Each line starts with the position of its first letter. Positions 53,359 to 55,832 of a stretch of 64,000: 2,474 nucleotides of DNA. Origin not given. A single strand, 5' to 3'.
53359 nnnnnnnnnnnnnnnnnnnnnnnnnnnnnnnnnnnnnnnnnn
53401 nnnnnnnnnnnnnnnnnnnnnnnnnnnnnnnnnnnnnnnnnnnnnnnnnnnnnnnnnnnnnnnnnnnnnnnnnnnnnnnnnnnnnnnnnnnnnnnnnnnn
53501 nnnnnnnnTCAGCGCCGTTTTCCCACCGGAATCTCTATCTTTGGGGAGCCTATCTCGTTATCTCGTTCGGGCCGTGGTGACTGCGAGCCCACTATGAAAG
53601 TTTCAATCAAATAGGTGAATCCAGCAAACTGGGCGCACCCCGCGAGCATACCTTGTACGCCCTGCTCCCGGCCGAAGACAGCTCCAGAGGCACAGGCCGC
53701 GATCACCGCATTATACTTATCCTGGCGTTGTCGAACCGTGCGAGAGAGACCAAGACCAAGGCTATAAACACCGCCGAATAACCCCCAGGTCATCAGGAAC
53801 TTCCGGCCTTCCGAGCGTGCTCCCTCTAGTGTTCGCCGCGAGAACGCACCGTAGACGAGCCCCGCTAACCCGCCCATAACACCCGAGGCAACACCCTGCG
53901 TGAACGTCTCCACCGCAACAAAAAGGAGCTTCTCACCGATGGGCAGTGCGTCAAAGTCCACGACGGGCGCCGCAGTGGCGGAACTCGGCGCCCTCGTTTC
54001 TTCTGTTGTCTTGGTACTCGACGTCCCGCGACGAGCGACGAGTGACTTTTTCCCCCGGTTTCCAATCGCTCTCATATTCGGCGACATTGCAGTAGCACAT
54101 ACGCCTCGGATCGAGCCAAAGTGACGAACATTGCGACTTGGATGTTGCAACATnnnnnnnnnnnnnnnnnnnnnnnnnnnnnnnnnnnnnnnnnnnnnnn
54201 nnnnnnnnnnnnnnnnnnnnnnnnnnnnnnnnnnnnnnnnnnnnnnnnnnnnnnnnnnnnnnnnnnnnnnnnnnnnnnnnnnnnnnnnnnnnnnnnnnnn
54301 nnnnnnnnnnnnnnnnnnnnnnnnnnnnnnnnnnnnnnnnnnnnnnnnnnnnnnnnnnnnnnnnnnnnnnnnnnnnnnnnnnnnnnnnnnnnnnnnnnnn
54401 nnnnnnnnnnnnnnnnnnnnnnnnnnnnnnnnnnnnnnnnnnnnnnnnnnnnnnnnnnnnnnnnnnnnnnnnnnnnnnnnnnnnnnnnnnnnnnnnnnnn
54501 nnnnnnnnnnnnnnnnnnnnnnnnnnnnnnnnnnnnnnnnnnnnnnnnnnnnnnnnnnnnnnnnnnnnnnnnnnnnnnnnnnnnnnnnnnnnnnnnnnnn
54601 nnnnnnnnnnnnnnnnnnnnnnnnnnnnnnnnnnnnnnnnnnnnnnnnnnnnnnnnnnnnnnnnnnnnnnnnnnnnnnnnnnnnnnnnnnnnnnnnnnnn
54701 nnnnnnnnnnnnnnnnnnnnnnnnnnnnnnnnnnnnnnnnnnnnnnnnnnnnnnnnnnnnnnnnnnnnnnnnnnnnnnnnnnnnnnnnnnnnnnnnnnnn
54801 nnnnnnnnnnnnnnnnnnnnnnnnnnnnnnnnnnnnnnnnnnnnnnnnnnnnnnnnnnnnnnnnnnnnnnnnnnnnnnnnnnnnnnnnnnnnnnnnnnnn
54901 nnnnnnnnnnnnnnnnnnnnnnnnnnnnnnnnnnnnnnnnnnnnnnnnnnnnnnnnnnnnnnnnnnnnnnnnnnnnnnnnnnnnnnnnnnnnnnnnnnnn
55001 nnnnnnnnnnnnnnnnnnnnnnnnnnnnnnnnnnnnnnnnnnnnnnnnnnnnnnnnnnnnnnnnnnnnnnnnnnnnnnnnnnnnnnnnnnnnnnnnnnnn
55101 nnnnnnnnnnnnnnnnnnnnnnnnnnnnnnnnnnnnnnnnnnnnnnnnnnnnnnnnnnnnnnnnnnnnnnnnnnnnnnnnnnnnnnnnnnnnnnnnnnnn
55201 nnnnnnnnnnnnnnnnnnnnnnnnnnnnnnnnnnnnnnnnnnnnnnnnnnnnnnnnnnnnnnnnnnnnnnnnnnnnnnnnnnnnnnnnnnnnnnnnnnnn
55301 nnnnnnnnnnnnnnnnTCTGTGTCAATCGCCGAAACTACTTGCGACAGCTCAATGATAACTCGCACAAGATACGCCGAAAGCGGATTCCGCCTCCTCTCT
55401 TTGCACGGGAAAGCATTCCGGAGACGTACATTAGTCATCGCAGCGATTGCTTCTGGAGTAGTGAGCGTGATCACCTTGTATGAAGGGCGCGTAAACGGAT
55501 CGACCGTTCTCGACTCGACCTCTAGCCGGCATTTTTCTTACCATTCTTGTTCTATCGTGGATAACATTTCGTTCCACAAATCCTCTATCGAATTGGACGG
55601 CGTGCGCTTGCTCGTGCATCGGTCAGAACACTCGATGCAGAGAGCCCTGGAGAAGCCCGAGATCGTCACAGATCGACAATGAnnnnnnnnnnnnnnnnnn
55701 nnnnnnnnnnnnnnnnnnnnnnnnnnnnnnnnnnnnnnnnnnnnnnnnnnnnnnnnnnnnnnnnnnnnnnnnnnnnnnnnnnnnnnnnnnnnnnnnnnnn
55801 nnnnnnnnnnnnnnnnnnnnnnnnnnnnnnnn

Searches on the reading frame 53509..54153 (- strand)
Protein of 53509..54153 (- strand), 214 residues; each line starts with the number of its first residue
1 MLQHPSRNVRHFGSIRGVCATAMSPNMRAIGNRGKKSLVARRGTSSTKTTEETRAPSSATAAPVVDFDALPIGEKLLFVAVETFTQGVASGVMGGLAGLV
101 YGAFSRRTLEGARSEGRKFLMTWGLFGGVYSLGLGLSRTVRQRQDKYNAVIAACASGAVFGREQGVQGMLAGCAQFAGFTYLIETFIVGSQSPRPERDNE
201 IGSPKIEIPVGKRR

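Call 14: search_protein_families(library=pfam, proteins=[window:53509-54153:-], max_evalue=0.01)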
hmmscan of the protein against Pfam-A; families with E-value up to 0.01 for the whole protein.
window:53509-54153:- (214 aa): 1 family
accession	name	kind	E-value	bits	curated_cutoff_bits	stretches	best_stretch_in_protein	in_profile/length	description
PF02466.24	Tim17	-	2.1e-10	41.3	32.7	1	82-179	4-110/111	Tim17/Tim22/Tim23/Pmp24 family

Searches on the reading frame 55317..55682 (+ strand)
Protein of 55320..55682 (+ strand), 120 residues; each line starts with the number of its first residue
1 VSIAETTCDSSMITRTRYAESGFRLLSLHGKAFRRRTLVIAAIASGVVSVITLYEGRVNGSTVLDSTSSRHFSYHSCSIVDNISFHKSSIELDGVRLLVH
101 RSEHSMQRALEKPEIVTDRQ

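Call 12: search_protein_families(library=pfam, proteins=[window:55320-55682:+], max_evalue=1)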
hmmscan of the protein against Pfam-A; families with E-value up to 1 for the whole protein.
window:55320-55682:+ (120 aa): 1 family
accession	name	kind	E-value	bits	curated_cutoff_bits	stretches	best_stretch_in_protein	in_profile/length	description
PF13358.12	DDE_3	-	0.17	12.2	28.6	1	5-89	7-94/146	DDE superfamily endonuclease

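Call 33: find_related_loci(query=A2, collection=metagenome_contigs, flank=3000)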
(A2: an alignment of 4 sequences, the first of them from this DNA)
Query A2 (113 aa) in metagenome_contigs; peptide patterns used: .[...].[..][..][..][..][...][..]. (x = any residue, [..] = any of these).
77 stretches matched a pattern; 30 encode a relative of the query (tblastn E <= 1e-3); 30 distinct loci.
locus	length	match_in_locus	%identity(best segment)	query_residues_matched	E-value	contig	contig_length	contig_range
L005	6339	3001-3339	98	1-113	2e-70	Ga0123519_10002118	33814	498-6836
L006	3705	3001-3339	98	1-113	5e-70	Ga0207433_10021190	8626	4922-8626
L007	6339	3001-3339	98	1-113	5e-70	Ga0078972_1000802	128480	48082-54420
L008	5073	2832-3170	97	1-113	1e-69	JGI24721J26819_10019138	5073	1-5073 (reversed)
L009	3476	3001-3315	37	2-106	6e-15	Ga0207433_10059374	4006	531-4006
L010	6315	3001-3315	37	2-106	5e-15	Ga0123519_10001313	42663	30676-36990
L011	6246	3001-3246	44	32-113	7e-14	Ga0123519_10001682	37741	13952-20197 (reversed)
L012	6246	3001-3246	44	32-113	7e-14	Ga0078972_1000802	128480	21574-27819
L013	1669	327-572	44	32-113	7e-14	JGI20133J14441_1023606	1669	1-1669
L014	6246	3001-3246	44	32-113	7e-14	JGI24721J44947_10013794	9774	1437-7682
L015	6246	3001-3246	44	32-113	7e-14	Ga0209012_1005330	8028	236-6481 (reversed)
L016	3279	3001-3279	38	2-94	2e-12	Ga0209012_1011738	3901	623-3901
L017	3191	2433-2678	44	23-104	4e-12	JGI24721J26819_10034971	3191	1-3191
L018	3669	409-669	43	23-110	1e-11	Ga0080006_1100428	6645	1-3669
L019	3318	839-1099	43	23-110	1e-11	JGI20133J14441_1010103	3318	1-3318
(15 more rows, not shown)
